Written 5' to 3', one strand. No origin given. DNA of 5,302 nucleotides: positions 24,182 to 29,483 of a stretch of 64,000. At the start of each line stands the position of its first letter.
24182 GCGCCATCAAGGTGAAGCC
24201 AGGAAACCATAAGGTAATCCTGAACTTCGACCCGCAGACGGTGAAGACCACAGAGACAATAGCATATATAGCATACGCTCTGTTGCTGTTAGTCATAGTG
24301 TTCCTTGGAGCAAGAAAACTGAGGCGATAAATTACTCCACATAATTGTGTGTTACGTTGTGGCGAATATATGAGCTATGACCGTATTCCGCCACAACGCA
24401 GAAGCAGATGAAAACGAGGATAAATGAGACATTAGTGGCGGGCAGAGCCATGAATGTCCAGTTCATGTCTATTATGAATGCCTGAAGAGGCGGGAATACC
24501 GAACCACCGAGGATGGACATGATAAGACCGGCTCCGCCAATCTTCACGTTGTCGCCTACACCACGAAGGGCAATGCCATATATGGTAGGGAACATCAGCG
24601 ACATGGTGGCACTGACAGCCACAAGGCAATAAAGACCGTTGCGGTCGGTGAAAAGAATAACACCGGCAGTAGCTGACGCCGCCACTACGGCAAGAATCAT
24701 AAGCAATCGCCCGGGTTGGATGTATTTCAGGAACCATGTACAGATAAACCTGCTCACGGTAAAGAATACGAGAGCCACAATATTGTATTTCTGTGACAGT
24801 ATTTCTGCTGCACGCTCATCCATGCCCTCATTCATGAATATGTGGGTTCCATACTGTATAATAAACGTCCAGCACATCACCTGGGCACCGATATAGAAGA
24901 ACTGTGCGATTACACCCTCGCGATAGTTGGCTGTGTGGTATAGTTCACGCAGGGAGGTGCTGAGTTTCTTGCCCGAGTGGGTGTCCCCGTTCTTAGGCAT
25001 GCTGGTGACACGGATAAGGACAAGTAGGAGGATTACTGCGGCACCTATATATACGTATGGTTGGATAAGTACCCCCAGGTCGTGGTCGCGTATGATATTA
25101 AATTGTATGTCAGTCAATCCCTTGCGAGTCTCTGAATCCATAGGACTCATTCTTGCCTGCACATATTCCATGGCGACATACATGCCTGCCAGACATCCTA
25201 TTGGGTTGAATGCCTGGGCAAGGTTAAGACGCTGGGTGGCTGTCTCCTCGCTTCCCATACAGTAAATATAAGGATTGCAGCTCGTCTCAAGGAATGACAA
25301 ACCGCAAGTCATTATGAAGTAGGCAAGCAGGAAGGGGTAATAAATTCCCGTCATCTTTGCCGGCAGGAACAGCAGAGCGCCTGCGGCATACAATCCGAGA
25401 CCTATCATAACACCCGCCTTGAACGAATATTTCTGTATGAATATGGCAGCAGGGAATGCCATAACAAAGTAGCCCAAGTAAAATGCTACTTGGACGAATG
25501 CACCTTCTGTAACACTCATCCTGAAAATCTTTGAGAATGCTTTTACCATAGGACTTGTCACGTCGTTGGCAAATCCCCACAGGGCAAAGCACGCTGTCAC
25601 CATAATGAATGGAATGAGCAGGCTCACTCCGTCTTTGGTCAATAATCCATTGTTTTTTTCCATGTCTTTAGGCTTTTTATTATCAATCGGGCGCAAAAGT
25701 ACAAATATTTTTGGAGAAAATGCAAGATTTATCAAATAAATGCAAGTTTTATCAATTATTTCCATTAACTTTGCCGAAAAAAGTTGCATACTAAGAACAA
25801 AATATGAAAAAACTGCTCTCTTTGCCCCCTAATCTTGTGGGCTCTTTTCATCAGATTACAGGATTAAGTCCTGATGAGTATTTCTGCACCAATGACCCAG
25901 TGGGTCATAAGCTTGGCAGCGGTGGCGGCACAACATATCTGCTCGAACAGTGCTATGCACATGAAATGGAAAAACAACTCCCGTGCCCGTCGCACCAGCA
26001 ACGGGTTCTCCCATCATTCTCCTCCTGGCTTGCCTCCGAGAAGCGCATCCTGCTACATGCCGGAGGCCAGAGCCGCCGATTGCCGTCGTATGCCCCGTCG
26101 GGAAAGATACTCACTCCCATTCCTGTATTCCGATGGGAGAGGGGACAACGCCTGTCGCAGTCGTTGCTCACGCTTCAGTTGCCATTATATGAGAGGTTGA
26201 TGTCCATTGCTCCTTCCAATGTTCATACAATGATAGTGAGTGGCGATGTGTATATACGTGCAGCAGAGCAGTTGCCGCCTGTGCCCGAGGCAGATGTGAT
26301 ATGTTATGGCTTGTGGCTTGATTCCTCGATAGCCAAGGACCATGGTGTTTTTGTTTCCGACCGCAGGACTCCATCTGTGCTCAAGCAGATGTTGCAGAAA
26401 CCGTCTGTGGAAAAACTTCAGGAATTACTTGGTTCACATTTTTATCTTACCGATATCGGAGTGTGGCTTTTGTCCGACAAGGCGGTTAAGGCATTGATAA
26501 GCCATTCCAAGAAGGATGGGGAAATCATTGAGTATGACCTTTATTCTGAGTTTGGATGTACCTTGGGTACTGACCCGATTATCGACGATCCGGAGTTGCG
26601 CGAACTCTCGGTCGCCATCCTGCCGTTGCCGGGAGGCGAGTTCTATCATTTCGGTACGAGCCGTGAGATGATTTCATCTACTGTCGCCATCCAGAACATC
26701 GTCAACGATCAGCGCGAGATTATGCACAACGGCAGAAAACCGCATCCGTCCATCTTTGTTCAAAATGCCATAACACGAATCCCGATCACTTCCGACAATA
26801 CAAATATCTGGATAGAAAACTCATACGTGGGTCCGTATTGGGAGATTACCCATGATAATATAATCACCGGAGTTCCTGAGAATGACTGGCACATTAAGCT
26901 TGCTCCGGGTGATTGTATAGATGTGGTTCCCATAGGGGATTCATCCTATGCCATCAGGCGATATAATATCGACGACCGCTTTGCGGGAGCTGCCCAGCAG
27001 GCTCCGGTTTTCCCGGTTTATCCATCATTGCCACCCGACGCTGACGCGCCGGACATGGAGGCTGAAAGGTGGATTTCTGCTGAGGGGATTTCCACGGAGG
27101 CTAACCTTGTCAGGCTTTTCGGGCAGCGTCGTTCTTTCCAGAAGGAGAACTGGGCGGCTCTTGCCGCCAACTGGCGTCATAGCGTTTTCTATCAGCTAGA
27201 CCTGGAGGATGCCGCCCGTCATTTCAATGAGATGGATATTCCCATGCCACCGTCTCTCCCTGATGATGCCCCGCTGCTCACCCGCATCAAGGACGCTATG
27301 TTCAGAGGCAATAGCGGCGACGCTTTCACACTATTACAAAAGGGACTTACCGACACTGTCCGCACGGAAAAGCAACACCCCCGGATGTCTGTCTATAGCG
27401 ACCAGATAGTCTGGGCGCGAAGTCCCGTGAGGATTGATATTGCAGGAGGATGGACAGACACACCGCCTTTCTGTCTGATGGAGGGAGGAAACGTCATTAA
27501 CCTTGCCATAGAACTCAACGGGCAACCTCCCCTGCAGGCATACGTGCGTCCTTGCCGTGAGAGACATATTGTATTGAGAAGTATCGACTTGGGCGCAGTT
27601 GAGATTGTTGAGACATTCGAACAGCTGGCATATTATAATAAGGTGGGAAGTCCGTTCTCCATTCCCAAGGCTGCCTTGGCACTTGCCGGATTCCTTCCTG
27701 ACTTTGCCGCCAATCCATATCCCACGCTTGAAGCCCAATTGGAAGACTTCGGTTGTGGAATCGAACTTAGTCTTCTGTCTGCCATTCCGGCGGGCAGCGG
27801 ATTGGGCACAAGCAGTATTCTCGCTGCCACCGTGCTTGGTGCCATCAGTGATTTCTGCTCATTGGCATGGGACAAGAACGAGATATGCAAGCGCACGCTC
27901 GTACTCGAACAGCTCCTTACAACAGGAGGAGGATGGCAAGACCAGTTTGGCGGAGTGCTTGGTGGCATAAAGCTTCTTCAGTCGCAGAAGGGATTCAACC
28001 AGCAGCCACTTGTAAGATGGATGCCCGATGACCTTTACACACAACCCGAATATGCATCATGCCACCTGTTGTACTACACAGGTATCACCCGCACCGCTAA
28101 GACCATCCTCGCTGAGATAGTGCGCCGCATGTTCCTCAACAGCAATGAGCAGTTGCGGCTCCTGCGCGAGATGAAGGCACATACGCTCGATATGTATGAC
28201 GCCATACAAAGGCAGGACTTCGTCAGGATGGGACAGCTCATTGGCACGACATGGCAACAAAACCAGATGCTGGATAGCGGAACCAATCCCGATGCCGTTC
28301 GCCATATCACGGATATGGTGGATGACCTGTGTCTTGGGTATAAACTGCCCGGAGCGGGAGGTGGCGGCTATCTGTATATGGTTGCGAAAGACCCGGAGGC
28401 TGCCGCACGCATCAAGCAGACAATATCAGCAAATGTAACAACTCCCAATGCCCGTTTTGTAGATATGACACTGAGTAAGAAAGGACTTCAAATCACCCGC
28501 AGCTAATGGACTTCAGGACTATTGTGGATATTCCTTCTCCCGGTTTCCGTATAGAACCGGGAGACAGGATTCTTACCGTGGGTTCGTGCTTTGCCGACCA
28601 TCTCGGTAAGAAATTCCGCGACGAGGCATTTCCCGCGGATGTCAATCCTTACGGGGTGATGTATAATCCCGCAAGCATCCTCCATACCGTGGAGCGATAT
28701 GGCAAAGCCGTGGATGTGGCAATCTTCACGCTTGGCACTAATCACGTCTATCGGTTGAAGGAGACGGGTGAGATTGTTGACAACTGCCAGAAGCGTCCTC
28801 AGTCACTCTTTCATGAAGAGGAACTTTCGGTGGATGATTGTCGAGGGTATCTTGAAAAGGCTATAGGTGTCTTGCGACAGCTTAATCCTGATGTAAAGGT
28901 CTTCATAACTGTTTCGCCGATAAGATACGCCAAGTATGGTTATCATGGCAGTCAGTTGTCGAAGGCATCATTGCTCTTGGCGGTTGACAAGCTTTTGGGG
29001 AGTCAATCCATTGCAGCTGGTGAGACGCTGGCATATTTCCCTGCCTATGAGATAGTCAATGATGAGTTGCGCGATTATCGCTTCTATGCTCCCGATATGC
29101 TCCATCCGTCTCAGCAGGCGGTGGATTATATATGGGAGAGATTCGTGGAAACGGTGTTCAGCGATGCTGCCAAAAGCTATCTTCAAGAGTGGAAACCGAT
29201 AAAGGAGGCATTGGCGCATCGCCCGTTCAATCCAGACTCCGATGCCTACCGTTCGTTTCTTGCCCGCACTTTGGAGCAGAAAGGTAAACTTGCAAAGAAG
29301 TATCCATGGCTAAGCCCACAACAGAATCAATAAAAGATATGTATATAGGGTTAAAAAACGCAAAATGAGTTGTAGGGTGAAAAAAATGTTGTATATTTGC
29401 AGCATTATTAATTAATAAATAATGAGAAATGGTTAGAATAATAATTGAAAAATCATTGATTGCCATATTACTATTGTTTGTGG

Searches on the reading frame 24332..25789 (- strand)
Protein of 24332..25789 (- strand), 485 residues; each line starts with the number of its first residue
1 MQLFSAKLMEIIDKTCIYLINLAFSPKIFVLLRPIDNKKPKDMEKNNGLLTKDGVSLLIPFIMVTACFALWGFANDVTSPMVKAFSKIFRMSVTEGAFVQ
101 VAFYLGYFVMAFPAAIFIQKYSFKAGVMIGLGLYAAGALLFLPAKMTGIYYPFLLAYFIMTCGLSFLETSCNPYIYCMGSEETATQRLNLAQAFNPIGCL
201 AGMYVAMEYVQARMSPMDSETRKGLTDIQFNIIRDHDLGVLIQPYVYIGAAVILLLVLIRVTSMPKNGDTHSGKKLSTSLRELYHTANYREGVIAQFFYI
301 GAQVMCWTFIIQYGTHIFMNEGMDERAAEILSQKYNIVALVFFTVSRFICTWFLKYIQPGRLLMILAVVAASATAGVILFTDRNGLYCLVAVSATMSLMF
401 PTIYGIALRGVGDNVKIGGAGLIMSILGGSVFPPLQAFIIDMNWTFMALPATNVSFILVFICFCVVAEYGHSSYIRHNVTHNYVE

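Call 68: search_protein_families(library=pfam, proteins=[window:24332-25789:-], max_evalue=0.00001)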
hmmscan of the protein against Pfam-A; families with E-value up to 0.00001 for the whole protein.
window:24332-25789:- (485 aa): 1 family
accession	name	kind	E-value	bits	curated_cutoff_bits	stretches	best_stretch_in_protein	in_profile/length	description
PF07690.21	MFS_1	-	1.1e-15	57.8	33.4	1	67-432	4-346/347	Major Facilitator Superfamily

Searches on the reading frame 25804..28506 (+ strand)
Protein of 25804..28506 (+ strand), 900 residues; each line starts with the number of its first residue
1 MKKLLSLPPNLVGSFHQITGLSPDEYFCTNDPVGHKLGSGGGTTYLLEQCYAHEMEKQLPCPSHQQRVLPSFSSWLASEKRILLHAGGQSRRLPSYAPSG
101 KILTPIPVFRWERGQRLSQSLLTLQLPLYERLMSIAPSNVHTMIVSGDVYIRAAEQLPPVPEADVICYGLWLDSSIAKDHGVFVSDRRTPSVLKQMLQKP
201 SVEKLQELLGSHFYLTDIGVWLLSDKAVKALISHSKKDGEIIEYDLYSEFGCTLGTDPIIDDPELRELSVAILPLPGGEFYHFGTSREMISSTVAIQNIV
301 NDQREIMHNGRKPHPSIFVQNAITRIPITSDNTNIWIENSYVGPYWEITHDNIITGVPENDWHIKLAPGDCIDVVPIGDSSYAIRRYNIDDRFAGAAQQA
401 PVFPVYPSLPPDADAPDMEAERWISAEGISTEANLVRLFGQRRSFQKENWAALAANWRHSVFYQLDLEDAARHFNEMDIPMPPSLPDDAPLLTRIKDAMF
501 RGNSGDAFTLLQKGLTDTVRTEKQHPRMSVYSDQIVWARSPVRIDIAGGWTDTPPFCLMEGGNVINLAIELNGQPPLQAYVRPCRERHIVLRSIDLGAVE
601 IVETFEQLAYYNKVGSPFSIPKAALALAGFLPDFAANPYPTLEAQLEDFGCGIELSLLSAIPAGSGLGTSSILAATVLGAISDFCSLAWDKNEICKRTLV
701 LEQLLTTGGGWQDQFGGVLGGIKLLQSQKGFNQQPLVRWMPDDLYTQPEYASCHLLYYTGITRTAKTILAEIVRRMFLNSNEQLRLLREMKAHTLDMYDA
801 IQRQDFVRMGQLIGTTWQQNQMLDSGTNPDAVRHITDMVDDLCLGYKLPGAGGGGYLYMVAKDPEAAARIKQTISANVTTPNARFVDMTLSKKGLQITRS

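Call 68: search_protein_families(library=pfam, proteins=[window:25804-28506:+], max_evalue=0.00001)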
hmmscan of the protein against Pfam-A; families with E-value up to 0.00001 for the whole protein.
window:25804-28506:+ (900 aa): 3 families
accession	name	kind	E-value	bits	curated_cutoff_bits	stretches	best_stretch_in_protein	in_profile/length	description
PF07959.18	Fucose_pyrophosphorylase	-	1.5e-24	87.2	34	1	77-254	5-195/418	Fucose pyrophosphorylase domain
PF00288.32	GHMP_kinases_N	-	1.8e-12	47.7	22.3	1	645-721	10-87/87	GHMP kinases N terminal domain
PF08544.19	GHMP_kinases_C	-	9.7e-08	32.7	21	1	797-876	1-81/85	GHMP kinases C terminal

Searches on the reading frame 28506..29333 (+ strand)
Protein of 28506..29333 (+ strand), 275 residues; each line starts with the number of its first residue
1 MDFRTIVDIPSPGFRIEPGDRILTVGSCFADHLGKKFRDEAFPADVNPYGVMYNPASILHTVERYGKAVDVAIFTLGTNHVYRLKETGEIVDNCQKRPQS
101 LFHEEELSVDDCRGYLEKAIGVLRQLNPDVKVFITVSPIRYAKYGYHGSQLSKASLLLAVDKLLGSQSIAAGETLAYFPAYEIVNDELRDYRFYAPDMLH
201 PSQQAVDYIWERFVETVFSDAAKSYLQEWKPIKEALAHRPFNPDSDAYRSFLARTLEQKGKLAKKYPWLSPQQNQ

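Call 68: search_protein_families(library=pfam, proteins=[window:28506-29333:+], max_evalue=0.00001)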
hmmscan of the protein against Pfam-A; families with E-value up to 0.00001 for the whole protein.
window:28506-29333:+ (275 aa): 1 family
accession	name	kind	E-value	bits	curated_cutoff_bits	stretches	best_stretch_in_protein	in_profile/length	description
PF08885.17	GSCFA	-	8.5e-67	225.8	25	2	67-213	96-237/237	GSCFA family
